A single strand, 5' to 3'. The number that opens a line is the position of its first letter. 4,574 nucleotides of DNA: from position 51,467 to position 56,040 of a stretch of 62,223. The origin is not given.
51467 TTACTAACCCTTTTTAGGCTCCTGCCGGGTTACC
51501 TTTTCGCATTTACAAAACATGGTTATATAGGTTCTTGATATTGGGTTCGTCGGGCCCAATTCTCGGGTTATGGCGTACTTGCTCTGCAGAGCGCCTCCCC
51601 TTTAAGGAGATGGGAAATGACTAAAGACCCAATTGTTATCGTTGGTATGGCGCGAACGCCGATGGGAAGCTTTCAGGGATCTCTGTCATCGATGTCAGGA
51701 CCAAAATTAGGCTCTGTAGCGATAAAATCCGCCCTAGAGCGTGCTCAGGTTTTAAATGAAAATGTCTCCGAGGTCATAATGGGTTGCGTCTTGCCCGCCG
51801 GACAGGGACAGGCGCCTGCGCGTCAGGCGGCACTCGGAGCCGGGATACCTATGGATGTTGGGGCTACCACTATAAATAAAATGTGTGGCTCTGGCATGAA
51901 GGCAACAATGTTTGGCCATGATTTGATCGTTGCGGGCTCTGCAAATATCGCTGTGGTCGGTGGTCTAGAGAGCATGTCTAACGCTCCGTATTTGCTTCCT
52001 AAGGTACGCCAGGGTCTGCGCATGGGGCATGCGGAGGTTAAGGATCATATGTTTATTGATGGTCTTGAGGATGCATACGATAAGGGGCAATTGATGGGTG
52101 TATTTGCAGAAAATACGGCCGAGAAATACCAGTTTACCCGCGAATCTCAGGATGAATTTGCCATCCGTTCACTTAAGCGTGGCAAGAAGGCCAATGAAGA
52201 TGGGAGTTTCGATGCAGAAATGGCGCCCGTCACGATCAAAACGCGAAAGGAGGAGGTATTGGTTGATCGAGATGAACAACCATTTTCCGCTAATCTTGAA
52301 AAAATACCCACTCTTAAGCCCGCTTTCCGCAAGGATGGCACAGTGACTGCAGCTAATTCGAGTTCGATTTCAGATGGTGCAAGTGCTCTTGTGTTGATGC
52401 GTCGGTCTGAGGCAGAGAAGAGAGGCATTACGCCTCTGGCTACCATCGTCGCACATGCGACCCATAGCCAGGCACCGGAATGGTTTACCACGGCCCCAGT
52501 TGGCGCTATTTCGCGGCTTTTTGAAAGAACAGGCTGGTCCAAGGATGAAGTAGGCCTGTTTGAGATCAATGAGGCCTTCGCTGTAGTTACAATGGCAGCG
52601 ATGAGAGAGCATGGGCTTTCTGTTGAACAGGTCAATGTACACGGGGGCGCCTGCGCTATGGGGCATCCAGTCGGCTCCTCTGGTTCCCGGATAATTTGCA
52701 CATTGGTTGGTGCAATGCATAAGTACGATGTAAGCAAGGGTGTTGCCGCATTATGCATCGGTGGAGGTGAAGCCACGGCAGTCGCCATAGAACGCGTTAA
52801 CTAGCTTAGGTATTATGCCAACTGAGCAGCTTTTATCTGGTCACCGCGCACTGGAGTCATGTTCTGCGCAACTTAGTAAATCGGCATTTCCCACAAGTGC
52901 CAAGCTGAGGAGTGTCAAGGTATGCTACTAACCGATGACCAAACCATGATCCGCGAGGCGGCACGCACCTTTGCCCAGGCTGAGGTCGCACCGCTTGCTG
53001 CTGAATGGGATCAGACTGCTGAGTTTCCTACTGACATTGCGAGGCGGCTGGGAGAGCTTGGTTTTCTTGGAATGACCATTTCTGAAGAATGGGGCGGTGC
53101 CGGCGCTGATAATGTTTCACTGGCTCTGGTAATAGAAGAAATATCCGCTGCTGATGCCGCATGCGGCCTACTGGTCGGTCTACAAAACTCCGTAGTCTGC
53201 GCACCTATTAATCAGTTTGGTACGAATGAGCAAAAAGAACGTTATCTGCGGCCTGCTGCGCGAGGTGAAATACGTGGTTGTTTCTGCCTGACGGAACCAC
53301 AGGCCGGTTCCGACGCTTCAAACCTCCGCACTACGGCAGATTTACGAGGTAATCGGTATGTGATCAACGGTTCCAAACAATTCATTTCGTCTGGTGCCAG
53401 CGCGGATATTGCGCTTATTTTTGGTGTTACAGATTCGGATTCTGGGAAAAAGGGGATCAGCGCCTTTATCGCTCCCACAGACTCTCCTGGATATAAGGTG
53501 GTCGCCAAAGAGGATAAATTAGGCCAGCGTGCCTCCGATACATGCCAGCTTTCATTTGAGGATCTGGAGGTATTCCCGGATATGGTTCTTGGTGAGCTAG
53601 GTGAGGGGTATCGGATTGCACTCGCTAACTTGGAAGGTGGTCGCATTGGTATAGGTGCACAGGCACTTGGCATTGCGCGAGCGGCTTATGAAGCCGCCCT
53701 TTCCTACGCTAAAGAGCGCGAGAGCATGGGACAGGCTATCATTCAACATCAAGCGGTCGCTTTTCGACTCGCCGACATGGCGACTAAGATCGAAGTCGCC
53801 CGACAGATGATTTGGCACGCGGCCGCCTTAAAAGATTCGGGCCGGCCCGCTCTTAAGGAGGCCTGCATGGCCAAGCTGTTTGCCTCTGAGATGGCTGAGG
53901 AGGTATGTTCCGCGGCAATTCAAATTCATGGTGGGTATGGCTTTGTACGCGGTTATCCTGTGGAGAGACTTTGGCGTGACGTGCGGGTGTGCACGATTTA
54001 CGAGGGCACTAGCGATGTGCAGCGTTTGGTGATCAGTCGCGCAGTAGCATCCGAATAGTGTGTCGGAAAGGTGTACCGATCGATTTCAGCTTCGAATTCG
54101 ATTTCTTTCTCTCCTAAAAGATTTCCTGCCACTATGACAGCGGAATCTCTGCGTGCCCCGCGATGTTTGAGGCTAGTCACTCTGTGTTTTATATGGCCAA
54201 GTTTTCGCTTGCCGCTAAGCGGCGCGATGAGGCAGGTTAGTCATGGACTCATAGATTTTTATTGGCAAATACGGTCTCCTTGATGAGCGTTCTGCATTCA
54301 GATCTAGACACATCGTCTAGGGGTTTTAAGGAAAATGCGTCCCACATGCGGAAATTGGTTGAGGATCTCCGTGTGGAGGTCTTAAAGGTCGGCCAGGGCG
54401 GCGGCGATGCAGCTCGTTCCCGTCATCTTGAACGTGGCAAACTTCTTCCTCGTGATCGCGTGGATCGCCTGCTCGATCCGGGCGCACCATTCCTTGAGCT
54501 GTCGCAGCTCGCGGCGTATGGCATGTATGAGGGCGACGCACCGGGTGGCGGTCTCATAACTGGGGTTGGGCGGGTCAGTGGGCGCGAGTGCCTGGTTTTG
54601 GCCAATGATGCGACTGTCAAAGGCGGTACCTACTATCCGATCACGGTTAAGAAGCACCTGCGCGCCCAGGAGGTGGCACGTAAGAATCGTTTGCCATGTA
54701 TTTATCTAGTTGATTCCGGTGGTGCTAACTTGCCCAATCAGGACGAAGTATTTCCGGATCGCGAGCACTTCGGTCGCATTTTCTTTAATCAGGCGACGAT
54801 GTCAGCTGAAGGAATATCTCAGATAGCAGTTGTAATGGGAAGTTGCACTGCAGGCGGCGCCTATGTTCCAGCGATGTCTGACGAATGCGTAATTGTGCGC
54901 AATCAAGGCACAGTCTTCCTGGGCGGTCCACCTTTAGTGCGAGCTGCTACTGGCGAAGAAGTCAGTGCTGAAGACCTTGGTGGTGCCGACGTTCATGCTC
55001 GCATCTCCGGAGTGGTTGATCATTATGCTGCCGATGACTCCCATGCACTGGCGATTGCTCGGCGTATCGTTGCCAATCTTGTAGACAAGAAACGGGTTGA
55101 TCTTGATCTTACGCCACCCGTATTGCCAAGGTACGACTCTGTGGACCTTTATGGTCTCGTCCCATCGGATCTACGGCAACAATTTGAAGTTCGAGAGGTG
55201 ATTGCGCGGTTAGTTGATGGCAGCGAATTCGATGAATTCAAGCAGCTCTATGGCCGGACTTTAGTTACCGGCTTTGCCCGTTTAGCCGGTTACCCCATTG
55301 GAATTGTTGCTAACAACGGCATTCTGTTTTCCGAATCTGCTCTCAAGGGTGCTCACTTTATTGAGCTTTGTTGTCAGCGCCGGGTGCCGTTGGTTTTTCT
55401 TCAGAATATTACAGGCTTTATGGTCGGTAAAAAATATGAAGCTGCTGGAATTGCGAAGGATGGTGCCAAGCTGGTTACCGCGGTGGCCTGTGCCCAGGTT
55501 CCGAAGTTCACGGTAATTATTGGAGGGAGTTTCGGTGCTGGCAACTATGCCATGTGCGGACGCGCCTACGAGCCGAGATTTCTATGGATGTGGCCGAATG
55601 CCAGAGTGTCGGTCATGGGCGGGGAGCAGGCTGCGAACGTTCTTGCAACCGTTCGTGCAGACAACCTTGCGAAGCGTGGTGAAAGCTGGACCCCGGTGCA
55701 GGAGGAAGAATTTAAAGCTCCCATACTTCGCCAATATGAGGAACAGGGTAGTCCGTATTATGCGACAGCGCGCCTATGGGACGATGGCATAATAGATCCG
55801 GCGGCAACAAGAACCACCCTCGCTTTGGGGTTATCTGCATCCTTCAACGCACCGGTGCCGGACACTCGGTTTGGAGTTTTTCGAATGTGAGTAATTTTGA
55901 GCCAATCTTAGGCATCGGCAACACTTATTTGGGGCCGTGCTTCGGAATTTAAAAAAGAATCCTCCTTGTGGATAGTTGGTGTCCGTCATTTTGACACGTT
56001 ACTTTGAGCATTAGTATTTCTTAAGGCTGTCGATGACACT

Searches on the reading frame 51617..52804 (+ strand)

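Call 32: search_protein_families(library=pfam, proteins=[window:51617-52804:+], max_evalue=0.0001)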
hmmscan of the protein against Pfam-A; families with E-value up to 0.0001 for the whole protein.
window:51617-52804:+ (395 aa): 2 families
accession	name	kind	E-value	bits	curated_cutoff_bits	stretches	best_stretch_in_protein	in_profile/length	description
PF00108.29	Thiolase_N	-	2e-90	303.1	26.4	1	6-264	1-260/260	Thiolase, N-terminal domain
PF02803.24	Thiolase_C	-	7.8e-39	132.5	27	1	272-393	2-123/123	Thiolase, C-terminal domain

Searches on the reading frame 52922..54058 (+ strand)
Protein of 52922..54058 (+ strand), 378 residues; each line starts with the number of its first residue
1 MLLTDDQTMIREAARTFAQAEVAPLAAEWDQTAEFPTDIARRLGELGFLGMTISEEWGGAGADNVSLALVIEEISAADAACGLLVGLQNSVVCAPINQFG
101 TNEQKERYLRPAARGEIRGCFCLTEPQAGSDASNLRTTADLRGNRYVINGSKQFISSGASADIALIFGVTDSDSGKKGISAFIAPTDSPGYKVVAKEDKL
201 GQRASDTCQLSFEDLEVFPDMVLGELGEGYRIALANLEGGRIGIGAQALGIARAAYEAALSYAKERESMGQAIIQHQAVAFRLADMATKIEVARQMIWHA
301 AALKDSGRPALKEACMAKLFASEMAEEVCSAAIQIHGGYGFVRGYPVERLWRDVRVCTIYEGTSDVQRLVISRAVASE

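Call 32: search_protein_families(library=pfam, proteins=[window:52922-54058:+], max_evalue=0.0001)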
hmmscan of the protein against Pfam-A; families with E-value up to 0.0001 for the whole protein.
window:52922-54058:+ (378 aa): 4 families
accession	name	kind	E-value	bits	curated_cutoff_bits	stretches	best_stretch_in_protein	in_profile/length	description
PF00441.29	Acyl-CoA_dh_1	-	1.2e-50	172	22.4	1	227-375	1-149/150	Acyl-CoA dehydrogenase, C-terminal domain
PF02771.21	Acyl-CoA_dh_N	-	4.8e-41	140.1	22.9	1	4-116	1-113/113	Acyl-CoA dehydrogenase, N-terminal domain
PF08028.16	Acyl-CoA_dh_2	-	2.8e-27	96.1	22.7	1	242-364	1-133/134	Acyl-CoA dehydrogenase, C-terminal domain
PF02770.24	Acyl-CoA_dh_M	-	2.4e-24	85.8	33.3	1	120-214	1-96/97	Acyl-CoA dehydrogenase, middle domain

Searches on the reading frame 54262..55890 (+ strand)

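Call 32: search_protein_families(library=pfam, proteins=[window:54262-55890:+], max_evalue=0.0001)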
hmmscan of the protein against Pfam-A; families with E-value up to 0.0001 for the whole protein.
window:54262-55890:+ (542 aa): 3 families
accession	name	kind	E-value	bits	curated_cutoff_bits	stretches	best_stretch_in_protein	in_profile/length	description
PF01039.27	Carboxyl_trans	-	3.8e-155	517.7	22.3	1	55-532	2-483/493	Carboxyl transferase domain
PF03255.19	ACCA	-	2.2e-08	34.1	23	1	119-214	123-215/310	Acetyl co-enzyme A carboxylase carboxyltransferase-like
PF06833.16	MdcE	-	3.5e-07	30.6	32.7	0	371-477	24-129/196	Malonate decarboxylase gamma subunit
